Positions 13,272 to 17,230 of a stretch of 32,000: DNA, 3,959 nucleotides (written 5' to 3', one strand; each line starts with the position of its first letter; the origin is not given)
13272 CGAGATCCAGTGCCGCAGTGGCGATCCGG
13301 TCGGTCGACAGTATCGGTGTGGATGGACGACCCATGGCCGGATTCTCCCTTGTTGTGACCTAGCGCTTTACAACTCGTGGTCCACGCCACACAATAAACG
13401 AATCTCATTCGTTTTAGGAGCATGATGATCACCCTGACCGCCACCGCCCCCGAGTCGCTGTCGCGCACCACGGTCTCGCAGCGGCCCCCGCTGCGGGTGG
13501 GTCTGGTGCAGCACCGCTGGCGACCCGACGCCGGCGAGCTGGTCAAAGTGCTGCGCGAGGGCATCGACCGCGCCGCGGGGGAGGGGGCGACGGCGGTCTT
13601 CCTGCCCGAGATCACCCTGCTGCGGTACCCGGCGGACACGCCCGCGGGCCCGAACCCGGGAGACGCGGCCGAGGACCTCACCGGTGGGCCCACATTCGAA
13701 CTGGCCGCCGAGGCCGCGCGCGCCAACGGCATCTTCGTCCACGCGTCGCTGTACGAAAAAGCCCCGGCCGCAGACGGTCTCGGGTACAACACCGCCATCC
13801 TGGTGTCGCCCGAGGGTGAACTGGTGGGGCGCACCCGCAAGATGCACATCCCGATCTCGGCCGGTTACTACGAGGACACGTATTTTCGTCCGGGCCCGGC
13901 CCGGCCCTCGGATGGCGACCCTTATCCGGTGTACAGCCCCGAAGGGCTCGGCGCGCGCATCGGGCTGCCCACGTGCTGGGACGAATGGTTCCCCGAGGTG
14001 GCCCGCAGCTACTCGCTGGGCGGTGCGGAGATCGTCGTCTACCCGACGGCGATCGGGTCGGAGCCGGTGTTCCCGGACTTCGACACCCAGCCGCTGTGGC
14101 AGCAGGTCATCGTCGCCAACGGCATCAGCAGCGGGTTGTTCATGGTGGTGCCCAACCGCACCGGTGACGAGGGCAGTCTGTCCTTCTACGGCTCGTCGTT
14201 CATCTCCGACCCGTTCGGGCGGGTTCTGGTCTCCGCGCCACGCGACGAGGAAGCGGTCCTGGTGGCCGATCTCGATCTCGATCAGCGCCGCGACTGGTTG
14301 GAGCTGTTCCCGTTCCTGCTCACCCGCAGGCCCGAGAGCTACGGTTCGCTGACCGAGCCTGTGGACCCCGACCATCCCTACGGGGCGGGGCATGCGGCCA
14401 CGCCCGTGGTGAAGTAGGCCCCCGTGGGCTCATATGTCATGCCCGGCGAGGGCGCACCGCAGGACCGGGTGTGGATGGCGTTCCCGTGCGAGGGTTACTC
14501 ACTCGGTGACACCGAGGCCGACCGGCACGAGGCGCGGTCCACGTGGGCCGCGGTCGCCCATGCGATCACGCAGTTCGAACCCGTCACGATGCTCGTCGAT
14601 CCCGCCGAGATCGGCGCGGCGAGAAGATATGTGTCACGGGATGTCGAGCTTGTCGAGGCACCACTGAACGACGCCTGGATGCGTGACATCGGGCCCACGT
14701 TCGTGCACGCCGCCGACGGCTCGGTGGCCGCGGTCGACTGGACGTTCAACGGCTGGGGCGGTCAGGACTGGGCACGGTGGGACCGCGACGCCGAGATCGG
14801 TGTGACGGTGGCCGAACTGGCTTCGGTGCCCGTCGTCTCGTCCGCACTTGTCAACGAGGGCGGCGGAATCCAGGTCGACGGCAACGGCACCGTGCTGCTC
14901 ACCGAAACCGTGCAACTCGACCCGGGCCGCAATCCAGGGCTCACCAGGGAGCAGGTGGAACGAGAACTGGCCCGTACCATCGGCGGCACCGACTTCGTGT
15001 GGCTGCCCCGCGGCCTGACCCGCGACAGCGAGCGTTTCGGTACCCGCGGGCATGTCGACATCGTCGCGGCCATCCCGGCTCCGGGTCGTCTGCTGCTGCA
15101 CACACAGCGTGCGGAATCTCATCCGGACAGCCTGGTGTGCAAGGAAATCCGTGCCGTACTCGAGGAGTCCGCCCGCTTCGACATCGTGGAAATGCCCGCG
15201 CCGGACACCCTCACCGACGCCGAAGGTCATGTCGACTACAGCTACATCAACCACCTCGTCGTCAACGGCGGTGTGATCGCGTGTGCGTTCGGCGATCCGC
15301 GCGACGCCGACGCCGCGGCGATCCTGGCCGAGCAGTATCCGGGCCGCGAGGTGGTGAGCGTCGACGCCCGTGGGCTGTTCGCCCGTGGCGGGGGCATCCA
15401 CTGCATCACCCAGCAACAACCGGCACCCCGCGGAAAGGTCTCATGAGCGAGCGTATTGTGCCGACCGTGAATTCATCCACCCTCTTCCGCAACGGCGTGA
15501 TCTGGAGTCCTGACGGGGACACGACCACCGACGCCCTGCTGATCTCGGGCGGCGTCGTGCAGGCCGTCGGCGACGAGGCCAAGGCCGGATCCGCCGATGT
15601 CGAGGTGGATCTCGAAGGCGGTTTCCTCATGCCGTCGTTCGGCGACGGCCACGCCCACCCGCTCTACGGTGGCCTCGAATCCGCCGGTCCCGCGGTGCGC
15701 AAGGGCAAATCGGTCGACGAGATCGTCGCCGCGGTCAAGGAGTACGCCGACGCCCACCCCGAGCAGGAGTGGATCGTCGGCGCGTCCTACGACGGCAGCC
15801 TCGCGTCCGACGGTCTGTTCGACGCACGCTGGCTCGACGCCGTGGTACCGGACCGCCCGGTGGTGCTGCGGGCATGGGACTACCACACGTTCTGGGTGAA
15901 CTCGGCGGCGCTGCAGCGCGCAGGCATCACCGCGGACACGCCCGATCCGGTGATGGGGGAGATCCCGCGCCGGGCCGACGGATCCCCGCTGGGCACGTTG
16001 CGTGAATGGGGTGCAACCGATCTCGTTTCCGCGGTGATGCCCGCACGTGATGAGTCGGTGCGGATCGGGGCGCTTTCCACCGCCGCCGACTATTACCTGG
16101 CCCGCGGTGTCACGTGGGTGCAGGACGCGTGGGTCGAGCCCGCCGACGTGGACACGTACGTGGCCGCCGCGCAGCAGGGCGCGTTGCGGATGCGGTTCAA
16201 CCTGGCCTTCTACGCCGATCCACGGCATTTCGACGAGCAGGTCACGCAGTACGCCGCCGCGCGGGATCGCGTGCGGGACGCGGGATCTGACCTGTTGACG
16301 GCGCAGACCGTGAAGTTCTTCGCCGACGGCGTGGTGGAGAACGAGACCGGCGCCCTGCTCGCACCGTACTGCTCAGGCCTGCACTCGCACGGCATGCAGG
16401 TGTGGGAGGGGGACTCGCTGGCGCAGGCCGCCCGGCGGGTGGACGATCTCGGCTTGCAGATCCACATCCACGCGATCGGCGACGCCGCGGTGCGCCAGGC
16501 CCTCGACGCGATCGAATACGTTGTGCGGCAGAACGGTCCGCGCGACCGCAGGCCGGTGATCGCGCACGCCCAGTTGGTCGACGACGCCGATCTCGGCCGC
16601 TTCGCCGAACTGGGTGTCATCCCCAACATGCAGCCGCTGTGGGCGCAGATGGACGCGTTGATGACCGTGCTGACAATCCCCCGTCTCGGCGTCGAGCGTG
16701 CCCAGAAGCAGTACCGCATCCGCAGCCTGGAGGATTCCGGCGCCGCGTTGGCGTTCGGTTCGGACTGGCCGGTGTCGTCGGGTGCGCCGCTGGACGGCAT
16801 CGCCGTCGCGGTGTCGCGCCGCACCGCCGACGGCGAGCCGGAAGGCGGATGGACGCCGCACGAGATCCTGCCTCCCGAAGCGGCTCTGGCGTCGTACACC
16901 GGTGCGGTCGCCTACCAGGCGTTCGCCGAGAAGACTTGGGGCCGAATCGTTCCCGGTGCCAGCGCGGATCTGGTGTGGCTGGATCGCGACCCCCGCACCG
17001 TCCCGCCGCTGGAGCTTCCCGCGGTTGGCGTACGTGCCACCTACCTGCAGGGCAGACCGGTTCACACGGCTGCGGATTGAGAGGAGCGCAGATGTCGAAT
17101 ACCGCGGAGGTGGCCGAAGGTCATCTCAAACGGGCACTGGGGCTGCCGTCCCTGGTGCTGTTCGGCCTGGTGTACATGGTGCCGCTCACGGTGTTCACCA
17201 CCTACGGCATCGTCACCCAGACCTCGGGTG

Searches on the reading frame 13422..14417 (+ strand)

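Call 96: search_protein_families(library=pfam, proteins=[window:13422-14417:+], max_evalue=0.00001)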
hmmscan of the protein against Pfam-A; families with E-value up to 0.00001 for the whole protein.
window:13422-14417:+ (331 aa): 1 family
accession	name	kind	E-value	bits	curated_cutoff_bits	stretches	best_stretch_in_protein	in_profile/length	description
PF00795.27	CN_hydrolase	-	2.5e-47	161.8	23.2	1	25-292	1-254/256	Carbon-nitrogen hydrolase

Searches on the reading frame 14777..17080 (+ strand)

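Call 96: search_protein_families(library=pfam, proteins=[window:14777-17080:+], max_evalue=0.00001)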
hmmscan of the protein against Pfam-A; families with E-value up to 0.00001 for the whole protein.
window:14777-17080:+ (767 aa): 2 families
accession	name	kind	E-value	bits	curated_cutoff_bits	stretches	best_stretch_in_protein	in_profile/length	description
PF07969.17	Amidohydro_3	-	1.3e-92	312.2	29.7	1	276-763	2-472/472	Amidohydrolase family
PF01979.26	Amidohydro_1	-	4.7e-07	29.8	25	1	535-760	124-343/345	Amidohydrolase family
